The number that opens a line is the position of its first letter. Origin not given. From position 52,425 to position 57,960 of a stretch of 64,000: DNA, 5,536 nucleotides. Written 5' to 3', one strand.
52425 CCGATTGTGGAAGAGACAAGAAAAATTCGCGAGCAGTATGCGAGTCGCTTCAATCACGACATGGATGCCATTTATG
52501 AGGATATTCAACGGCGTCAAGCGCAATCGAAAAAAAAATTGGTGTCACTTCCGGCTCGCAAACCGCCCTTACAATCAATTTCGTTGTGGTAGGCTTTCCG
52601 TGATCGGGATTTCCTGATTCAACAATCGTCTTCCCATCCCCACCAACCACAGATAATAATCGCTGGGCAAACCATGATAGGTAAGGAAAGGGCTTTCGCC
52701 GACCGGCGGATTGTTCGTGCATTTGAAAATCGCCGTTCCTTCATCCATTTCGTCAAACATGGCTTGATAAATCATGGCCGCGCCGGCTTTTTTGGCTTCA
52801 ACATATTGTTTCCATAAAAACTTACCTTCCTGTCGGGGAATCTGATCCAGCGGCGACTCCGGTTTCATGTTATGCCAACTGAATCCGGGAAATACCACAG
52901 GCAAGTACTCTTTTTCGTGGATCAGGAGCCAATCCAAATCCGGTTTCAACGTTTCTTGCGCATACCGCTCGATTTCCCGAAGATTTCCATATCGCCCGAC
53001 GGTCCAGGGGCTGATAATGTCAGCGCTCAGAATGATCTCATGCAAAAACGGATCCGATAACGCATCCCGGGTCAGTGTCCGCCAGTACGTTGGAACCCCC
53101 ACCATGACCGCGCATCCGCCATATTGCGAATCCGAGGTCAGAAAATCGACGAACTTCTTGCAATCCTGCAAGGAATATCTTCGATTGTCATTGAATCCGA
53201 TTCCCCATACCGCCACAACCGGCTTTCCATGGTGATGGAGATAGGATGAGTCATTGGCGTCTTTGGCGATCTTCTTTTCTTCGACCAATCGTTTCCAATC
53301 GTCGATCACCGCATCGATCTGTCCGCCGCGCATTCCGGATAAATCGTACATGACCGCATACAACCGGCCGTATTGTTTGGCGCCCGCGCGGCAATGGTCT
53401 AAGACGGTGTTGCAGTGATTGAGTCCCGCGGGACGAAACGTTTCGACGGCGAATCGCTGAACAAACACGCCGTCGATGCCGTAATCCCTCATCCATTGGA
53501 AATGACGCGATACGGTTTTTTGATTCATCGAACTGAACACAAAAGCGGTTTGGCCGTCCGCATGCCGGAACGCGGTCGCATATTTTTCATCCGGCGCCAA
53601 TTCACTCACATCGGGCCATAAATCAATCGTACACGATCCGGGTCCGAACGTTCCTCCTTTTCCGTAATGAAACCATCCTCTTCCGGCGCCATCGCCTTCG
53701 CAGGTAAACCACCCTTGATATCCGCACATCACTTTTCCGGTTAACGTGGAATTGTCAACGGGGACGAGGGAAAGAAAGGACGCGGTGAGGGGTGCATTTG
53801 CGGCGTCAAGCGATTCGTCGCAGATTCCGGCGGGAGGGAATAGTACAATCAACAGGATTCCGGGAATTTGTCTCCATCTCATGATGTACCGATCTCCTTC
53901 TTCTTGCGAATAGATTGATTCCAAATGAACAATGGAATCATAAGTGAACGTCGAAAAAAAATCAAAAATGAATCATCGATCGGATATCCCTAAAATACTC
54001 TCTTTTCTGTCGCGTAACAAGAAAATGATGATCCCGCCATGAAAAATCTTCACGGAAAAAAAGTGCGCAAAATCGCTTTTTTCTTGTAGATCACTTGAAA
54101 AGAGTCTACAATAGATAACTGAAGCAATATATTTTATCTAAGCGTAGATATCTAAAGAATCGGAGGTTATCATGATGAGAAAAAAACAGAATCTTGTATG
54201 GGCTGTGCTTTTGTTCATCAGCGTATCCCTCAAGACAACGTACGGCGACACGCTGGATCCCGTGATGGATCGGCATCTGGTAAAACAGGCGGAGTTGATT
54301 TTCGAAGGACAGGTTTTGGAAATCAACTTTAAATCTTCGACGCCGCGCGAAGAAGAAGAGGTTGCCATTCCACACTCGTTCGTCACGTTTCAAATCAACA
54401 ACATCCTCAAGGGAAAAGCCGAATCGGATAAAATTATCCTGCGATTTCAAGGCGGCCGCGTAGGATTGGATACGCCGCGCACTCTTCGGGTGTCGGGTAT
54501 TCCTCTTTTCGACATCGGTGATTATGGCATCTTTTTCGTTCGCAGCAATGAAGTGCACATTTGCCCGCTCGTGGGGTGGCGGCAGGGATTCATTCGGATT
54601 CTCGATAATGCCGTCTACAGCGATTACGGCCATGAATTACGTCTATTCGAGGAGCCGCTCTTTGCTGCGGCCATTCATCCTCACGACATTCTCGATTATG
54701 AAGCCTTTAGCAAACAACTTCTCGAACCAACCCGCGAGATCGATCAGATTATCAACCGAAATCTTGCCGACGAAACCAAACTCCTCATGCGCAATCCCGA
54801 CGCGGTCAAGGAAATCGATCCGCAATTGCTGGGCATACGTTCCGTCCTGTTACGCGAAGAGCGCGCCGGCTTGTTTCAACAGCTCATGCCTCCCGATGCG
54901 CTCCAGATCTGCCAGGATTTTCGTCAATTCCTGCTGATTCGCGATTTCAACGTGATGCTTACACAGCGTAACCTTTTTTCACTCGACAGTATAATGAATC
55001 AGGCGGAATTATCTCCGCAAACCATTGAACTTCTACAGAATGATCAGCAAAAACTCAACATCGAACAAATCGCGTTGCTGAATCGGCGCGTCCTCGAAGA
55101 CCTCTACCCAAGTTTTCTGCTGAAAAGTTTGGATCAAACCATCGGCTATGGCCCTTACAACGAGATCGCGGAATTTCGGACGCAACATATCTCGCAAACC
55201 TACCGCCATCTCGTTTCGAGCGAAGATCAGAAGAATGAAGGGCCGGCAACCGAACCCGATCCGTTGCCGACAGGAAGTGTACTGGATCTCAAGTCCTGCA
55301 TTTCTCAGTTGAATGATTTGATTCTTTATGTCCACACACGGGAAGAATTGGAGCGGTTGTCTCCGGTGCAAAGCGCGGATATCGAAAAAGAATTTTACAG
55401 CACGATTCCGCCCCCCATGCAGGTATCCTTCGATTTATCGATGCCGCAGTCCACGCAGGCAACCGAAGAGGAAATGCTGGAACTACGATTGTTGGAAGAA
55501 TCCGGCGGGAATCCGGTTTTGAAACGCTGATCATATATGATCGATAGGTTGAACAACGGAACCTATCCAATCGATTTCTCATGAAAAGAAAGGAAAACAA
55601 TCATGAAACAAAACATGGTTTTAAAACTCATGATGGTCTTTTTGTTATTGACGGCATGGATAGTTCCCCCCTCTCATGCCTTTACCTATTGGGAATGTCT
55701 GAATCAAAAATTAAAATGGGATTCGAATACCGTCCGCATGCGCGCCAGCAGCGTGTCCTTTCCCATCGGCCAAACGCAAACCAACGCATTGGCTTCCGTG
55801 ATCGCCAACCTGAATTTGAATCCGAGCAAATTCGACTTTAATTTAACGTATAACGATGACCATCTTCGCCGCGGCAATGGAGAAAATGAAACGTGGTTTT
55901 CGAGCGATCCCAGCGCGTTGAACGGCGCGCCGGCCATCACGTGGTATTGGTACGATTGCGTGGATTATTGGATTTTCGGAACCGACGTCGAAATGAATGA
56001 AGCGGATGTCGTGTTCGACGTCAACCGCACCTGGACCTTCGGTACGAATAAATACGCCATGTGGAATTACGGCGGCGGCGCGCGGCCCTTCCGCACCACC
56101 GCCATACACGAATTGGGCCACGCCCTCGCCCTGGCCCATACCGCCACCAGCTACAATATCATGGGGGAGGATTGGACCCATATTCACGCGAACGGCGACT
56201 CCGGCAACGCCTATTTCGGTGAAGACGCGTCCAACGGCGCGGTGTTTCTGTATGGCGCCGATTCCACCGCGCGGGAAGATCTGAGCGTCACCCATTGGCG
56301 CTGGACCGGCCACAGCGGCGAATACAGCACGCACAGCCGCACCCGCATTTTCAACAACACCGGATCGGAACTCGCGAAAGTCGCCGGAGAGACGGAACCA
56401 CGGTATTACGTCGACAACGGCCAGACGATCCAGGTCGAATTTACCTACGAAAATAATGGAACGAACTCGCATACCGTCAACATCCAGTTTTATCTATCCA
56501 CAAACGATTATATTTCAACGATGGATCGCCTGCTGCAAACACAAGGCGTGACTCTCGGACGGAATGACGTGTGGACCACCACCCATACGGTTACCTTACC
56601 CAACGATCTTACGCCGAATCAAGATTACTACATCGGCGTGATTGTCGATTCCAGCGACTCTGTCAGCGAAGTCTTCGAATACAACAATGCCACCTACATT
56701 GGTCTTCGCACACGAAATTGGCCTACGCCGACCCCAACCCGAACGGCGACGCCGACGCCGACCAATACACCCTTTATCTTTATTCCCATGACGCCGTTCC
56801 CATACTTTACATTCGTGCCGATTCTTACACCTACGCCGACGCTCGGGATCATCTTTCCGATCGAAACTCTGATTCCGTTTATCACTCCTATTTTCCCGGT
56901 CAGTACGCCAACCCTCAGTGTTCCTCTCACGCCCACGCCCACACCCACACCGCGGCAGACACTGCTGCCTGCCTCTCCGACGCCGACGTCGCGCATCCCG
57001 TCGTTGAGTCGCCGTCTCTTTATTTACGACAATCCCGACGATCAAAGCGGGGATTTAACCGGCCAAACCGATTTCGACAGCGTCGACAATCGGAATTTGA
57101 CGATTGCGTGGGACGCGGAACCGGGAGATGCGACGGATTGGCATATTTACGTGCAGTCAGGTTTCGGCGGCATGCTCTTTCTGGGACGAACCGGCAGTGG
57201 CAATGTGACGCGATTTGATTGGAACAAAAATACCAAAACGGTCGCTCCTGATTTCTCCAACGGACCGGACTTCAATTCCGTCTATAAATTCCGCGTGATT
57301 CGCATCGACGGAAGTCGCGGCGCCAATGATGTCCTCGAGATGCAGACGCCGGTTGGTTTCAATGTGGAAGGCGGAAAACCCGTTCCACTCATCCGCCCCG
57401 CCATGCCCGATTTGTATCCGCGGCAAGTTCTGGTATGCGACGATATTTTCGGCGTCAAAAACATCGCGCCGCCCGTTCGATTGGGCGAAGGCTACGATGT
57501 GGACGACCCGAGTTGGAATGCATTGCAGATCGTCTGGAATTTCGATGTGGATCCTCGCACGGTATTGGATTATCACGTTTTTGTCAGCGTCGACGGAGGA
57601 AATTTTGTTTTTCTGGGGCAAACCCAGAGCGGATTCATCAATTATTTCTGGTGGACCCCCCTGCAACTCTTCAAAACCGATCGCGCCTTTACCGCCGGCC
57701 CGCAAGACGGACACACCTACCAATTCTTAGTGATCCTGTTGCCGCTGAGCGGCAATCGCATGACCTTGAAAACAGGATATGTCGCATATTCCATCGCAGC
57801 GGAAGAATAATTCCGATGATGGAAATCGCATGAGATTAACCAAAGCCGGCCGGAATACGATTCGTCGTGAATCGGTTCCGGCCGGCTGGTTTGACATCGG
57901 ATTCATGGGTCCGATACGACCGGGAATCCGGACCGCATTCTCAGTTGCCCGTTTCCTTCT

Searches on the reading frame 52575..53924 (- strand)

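Call 14: search_protein_families(library=pfam, proteins=[window:52575-53924:-])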
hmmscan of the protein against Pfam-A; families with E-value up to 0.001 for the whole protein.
window:52575-53924:- (449 aa): 1 family
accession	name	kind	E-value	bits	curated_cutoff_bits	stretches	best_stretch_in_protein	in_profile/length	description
PF16317.11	Glyco_hydro_99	-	7.3e-06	25.8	33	1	332-426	237-330/341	Glycosyl hydrolase family 99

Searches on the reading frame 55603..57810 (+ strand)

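Call 14: search_protein_families(library=pfam, proteins=[window:55603-57810:+])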
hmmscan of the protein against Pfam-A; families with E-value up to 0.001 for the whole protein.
window:55603-57810:+ (735 aa): 1 family
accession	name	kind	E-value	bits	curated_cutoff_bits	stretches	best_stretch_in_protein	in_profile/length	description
PF00413.30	Peptidase_M10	-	5.7e-06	26.7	24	1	132-190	84-135/159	Matrixin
